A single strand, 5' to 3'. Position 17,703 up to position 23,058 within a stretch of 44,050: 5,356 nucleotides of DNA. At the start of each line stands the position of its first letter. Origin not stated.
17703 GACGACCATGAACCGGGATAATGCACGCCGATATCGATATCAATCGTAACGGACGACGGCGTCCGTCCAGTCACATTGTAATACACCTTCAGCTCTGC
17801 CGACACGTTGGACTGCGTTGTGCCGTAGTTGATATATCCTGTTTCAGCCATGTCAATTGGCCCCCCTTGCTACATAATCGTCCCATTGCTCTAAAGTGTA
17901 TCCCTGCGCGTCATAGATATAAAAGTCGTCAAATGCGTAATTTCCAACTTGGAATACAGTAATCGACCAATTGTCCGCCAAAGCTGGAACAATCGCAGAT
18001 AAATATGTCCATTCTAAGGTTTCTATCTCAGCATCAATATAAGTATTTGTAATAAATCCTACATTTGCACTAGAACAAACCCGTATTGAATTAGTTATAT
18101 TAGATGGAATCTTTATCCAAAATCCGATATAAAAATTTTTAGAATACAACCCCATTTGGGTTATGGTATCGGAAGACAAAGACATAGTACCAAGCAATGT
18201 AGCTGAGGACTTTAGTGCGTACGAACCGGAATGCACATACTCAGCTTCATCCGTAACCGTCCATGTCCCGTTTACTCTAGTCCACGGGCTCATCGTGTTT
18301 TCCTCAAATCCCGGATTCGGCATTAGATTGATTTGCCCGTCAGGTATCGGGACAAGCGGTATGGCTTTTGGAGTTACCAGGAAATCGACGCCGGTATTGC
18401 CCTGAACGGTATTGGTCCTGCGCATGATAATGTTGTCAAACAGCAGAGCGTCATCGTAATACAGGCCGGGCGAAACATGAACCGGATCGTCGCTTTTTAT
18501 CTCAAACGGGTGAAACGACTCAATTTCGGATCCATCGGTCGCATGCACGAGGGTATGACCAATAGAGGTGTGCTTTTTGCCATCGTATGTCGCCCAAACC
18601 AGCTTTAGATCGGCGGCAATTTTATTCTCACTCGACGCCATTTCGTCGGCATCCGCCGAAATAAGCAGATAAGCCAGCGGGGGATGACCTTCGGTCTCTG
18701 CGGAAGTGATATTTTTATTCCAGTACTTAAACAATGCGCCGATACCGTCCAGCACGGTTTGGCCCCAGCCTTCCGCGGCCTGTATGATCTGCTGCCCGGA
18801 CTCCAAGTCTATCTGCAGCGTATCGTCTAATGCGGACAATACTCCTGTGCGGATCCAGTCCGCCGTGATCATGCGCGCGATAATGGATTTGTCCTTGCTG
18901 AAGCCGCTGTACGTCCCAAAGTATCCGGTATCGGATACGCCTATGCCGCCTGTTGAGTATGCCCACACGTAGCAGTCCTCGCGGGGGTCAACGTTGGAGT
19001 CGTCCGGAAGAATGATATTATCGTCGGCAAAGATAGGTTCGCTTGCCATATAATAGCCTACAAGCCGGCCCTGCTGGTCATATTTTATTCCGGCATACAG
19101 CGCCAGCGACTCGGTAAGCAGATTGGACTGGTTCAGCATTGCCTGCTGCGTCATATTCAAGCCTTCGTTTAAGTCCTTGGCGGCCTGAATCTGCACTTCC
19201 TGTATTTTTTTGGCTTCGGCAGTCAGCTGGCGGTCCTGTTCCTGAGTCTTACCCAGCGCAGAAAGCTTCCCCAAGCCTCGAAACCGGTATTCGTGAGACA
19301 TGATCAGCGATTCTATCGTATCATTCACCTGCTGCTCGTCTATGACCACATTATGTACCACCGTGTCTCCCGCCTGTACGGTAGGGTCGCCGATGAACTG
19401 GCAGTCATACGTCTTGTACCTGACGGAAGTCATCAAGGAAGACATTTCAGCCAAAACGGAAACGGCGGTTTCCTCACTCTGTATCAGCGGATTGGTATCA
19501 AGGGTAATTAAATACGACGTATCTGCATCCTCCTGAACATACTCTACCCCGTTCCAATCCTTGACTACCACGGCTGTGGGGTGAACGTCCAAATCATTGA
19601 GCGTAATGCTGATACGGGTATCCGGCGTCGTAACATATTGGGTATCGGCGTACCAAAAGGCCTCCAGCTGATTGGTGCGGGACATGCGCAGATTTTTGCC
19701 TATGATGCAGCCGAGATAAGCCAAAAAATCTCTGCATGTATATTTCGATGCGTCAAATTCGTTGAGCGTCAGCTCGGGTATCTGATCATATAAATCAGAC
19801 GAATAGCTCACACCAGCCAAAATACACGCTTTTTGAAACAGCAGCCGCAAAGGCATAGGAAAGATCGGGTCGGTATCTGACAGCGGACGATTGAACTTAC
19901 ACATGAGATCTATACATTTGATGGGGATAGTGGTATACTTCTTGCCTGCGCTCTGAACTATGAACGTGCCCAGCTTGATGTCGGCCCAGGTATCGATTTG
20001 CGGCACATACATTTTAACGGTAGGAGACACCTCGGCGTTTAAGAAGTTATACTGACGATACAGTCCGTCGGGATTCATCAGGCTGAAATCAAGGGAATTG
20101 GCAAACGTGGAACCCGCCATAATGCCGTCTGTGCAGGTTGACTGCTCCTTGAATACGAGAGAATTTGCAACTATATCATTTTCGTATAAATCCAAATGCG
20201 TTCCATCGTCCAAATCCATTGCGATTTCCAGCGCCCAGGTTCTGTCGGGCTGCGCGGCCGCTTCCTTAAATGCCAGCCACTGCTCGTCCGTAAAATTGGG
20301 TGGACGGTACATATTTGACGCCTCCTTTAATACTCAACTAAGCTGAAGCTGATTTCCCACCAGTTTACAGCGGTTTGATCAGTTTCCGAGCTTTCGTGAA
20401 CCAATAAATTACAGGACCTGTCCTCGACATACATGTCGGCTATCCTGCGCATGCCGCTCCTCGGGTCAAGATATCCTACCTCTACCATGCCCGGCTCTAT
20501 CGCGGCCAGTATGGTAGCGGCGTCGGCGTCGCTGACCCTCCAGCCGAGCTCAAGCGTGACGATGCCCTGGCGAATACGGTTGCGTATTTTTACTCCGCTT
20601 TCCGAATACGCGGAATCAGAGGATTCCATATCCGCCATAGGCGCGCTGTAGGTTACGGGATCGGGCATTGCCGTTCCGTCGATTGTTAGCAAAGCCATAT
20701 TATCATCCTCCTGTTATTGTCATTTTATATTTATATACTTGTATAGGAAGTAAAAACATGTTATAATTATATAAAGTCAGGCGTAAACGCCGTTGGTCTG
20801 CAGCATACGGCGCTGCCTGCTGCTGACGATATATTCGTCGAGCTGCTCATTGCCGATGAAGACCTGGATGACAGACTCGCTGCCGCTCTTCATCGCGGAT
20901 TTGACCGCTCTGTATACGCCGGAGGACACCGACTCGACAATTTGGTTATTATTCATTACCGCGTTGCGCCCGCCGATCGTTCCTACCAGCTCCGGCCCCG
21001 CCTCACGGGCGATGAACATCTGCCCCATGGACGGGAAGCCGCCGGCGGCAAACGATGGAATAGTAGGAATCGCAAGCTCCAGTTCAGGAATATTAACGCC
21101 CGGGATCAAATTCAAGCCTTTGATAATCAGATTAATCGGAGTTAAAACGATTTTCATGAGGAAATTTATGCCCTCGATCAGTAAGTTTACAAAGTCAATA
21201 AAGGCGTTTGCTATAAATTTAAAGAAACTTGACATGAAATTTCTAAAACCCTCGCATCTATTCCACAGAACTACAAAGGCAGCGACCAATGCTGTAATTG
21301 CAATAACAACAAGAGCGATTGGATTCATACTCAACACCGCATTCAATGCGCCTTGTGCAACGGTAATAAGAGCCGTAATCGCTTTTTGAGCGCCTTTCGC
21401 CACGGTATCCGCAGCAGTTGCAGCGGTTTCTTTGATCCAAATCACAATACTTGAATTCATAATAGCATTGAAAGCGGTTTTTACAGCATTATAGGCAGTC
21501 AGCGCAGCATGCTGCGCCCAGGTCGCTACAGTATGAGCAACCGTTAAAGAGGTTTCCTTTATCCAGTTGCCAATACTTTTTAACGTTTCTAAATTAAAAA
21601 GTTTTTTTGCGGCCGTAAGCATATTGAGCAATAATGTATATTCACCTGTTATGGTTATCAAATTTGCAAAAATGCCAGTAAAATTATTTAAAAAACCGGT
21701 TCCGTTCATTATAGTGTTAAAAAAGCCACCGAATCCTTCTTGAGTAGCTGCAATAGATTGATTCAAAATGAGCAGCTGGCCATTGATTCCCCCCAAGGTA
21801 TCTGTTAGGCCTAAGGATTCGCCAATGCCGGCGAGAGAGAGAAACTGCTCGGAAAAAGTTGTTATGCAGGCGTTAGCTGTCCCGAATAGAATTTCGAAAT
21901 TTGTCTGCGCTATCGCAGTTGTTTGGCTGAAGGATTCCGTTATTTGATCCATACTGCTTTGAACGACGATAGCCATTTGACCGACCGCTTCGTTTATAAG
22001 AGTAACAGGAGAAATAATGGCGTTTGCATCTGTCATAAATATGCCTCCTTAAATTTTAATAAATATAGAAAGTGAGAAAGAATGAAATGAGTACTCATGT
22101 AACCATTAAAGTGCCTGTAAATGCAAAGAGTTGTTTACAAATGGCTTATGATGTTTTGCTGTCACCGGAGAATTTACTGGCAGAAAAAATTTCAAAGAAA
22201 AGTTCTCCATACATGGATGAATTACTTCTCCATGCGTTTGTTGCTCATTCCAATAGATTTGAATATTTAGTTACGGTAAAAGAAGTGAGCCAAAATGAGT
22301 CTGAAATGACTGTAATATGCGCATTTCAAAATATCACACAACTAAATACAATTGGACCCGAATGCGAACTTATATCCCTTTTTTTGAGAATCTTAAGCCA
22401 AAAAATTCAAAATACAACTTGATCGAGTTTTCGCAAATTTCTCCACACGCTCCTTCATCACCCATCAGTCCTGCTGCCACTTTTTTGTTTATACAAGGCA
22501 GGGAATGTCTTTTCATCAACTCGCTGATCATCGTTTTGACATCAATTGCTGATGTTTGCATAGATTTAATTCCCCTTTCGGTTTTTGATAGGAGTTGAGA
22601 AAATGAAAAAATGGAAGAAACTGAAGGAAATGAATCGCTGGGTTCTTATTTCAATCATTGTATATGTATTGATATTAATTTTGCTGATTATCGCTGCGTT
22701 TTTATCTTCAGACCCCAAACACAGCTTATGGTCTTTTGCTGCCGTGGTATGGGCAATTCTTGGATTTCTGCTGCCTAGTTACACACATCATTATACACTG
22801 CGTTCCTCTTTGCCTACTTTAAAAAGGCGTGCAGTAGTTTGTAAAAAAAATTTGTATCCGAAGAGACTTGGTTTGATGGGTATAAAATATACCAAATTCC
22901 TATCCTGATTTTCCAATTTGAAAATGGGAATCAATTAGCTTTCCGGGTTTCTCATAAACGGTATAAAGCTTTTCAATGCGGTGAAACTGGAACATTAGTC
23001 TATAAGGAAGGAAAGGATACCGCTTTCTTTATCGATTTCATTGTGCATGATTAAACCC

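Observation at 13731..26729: Head-less siphovirus-type tail cluster under its own sigma factor: candidate F-type tailocin-like system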

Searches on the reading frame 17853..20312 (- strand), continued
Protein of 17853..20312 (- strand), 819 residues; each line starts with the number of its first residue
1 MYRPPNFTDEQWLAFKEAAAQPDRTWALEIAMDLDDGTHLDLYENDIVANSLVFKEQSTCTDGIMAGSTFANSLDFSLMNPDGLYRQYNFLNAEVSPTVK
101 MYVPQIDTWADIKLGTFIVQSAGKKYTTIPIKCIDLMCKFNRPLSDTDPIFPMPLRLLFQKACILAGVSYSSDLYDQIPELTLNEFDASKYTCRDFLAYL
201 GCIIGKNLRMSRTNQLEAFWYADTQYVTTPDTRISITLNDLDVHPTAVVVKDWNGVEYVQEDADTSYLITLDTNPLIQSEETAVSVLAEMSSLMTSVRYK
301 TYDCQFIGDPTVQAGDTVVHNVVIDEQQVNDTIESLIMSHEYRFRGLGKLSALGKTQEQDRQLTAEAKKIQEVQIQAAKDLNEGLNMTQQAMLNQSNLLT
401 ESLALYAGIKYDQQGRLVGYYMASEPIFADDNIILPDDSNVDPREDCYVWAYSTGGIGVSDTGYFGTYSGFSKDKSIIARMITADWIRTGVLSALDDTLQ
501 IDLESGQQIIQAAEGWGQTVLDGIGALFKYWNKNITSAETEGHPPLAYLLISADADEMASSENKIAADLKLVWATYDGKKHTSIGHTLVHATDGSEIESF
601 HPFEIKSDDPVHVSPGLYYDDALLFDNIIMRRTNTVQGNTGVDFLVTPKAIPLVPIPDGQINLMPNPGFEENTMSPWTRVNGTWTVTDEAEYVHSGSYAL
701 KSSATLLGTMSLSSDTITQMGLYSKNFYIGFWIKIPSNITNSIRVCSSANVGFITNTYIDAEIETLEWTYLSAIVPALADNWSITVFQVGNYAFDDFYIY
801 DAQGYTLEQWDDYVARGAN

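Call 104: fold_search(model_id=the predicted structure, library=pdb)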
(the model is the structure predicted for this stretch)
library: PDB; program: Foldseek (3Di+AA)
matches with E <= 10: 998; with E <= 0.001: 55
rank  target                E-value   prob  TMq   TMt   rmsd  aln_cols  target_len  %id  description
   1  9h4p_BD               3.0e-11  1.00  0.29  0.26  27.0       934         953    9  Tail of full Haloferax tailed virus 1 (released 2025-08-27)
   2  9j1k_L                6.2e-10  1.00  0.27  0.50  15.9       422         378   11  Tip region of monocin (released 2025-01-08)
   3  3cdd_F                3.7e-09  1.00  0.25  0.54   7.1       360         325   12  Crystal structure of prophage MuSo2, 43 kDa tail protein from Shewanella oneidensis (released 2008-03-11)
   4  9gtr_q                7.1e-09  1.00  0.29  0.35  24.6       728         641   11  Cryo-EM structure of a contractile injection system in Streptomyces coelicolor, the baseplate complex in extended stat (released 2025-06-18)
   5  3cdd_C                1.4e-08  1.00  0.25  0.52   7.2       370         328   11  Crystal structure of prophage MuSo2, 43 kDa tail protein from Shewanella oneidensis (released 2008-03-11)
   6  9g8s_q                2.1e-08  1.00  0.25  0.56   6.8       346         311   12  C3 reconstruction of extended phiCD508 needle (released 2025-04-09)
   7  8gra_G                7.7e-08  1.00  0.27  0.35  30.2       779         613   10  Structure of Type VI secretion system cargo delivery vehicle Hcp-VgrG-PAAR (released 2023-07-12)
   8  9cuy_X                2.5e-06  1.00  0.22  0.49   8.6       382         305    7  Bacteriophage PhiTE extended baseplate (released 2025-04-16)
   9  2zew_A                8.3e-06  1.00  0.14  0.62   5.1       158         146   20  Family 16 Cabohydrate Binding Domain Module 1 (released 2008-03-04)
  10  6u5h_A                9.2e-06  1.00  0.24  0.52   8.4       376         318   11  CryoEM Structure of Pyocin R2 - precontracted - hub (released 2020-04-15)
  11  6qev_B                1.2e-05  1.00  0.12  0.08  16.4       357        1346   10  EngBF DARPin Fusion 4b B6 (released 2019-11-06)
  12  4xup_C                1.3e-05  1.00  0.14  0.64   3.4       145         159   19  Structure of the N-terminal CBM22-1-CBM22-2 tandem domain from Paenibacillus barcinonensis Xyn10C (released 2015-06-03)
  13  4xup_A                1.4e-05  1.00  0.15  0.35  16.3       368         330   10  Structure of the N-terminal CBM22-1-CBM22-2 tandem domain from Paenibacillus barcinonensis Xyn10C (released 2015-06-03)
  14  4xup_E                1.6e-05  1.00  0.15  0.64   4.0       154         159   19  Structure of the N-terminal CBM22-1-CBM22-2 tandem domain from Paenibacillus barcinonensis Xyn10C (released 2015-06-03)
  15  2zey_A                1.6e-05  1.00  0.13  0.63   5.0       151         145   20  Family 16 carbohydrate binding module (released 2008-03-04)
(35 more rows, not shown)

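Call 109: search_protein_families(library=pfam, proteins=[L007:6207-7154:+], max_evalue=1)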
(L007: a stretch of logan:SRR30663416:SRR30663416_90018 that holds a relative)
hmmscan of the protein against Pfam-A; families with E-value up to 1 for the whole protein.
L007:6207-7154:+ (315 aa): 2 families
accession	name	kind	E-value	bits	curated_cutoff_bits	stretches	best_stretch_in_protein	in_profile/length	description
PF01551.29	Peptidase_M23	-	2.8e-25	88.8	28.7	1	36-141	2-96/96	Peptidase family M23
PF13533.13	Biotin_lipoyl_2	-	0.03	14.6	29.8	1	100-116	14-30/32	Biotin-lipoyl like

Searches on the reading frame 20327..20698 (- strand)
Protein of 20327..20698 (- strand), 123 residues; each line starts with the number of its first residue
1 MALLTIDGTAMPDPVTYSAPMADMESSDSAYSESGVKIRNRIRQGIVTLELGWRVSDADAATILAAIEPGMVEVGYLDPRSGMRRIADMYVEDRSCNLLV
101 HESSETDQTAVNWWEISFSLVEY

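Call 5: search_protein_families(library=pfam, proteins=[window:20327-20698:-], max_evalue=0.01)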
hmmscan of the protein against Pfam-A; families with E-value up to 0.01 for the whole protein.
window:20327-20698:- (123 aa): 1 family
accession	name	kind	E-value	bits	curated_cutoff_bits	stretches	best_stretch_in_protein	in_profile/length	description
PF20458.3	DUF6711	-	1.1e-05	26.2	27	1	3-123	7-134/134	Family of unknown function (DUF6711)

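Call 6: search_protein_families(library=phrogs, proteins=[window:20327-20698:-], max_evalue=0.01)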
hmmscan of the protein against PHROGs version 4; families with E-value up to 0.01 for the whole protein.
window:20327-20698:- (123 aa): 1 family
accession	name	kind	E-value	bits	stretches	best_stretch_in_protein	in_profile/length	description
phrog_1194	-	unknown function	5.1e-20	72.6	1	1-123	3-125/125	-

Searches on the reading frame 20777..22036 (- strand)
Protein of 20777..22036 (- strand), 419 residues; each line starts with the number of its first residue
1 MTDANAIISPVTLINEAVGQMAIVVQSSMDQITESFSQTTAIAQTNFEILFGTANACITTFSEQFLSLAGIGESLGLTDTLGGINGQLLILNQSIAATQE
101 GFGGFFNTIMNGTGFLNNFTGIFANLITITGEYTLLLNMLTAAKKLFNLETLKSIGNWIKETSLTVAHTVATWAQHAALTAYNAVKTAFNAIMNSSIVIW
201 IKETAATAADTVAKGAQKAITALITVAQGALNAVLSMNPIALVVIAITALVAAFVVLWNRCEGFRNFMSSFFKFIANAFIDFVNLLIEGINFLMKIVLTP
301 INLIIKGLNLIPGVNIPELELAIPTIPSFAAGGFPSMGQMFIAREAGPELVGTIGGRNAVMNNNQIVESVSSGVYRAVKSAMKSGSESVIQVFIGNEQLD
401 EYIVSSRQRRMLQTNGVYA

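Call 5: search_protein_families(library=pfam, proteins=[window:20777-22036:-], max_evalue=0.01)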
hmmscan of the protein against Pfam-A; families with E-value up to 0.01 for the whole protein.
window:20777-22036:- (419 aa): 0 families

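Call 6: search_protein_families(library=phrogs, proteins=[window:20777-22036:-], max_evalue=0.01)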
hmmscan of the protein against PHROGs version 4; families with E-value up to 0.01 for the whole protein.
window:20777-22036:- (419 aa): 17 families
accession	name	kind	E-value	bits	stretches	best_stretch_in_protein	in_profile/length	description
phrog_971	-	lysis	1.4e-13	51.4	1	14-296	340-576/1338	endolysin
phrog_1272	-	tail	1.1e-12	47.6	1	152-383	583-777/1606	tail length tape measure protein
phrog_38258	-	unknown function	1.6e-09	38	1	201-284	139-222/427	-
phrog_58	-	tail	3.1e-08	33.5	1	25-392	333-757/1544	tail length tape measure protein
phrog_21157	-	tail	3.5e-07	30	1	43-280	509-752/782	minor tail protein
phrog_28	-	tail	3.5e-06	26.8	1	19-337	475-710/1228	tail length tape measure protein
phrog_8462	-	tail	3.7e-06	27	1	164-313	265-380/672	tail length tape measure protein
phrog_9959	-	tail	4.1e-05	22.3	1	149-256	394-512/1708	tail length tape measure protein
phrog_28918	-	unknown function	4.3e-05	22.3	1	320-378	1320-1394/1445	-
phrog_34082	-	tail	6.7e-05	22.8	1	263-340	440-513/579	tail length tape measure protein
phrog_38386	-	unknown function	0.00024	19.3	1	118-277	654-818/1703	-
phrog_4197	-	tail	0.00031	19.5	1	165-306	790-911/1783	tail length tape measure protein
phrog_1535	-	tail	0.00053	19.2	1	263-404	1005-1134/1152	tail length tape measure protein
phrog_2276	-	tail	0.0013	18.5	1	202-391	328-459/673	tail length tape measure protein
phrog_1068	-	tail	0.0025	17.6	1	90-321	318-526/706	tail length tape measure protein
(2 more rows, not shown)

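Call 29: search_protein_families(library=ncbifam, proteins=[window:20777-22036:-], max_evalue=0.01)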
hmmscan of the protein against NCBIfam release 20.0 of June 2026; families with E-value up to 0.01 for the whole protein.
window:20777-22036:- (419 aa): 0 families

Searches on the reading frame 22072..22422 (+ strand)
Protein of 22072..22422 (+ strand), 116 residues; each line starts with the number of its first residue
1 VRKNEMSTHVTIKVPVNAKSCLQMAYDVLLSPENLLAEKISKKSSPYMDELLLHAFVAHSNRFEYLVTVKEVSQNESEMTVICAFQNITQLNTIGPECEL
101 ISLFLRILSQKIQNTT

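Call 7: search_protein_families(library=pfam, proteins=[window:22072-22422:+], max_evalue=0.01)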
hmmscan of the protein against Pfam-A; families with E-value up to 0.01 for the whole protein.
window:22072-22422:+ (116 aa): 0 families

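Call 8: search_protein_families(library=phrogs, proteins=[window:22072-22422:+], max_evalue=0.01)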
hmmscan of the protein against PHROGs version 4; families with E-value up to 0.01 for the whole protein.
window:22072-22422:+ (116 aa): 0 families

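Call 74: search_protein_families(library=padloc, proteins=[window:22072-22422:+], max_evalue=0.01)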
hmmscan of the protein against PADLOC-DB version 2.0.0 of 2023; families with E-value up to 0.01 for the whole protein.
window:22072-22422:+ (116 aa): 0 families

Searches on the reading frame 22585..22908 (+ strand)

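Call 7: search_protein_families(library=pfam, proteins=[window:22585-22908:+], max_evalue=0.01)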
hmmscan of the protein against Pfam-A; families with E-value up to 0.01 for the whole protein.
window:22585-22908:+ (107 aa): 4 families
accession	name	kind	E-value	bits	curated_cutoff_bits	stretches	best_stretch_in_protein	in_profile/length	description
PF00487.30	FA_desaturase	-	0.00099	19.4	29.7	1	9-78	124-193/253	Fatty acid desaturase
PF04893.22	Yip1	-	0.0013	19.1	28.6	1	9-61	10-69/173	Yip1 domain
PF20136.4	DUF6526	-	0.006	17.1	23.7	1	14-73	7-70/145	Family of unknown function (DUF6526)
PF20990.2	DUF2207_C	-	0.0093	16.1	33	0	11-71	130-193/247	Predicted membrane protein (DUF2207) C-terminal domain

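Call 8: search_protein_families(library=phrogs, proteins=[window:22585-22908:+], max_evalue=0.01)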
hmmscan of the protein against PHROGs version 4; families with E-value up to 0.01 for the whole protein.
window:22585-22908:+ (107 aa): 0 families

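Call 29: search_protein_families(library=ncbifam, proteins=[window:22585-22908:+], max_evalue=0.01)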
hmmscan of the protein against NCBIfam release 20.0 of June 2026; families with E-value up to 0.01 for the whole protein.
window:22585-22908:+ (107 aa): 0 families

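Call 74: search_protein_families(library=padloc, proteins=[window:22585-22908:+], max_evalue=0.01)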
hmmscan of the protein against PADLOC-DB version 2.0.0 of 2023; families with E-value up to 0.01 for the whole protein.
window:22585-22908:+ (107 aa): 1 family
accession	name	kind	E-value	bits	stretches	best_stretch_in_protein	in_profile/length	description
PDLC03819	RTasSLATT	-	0.0027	15.5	1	7-65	18-72/176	DRT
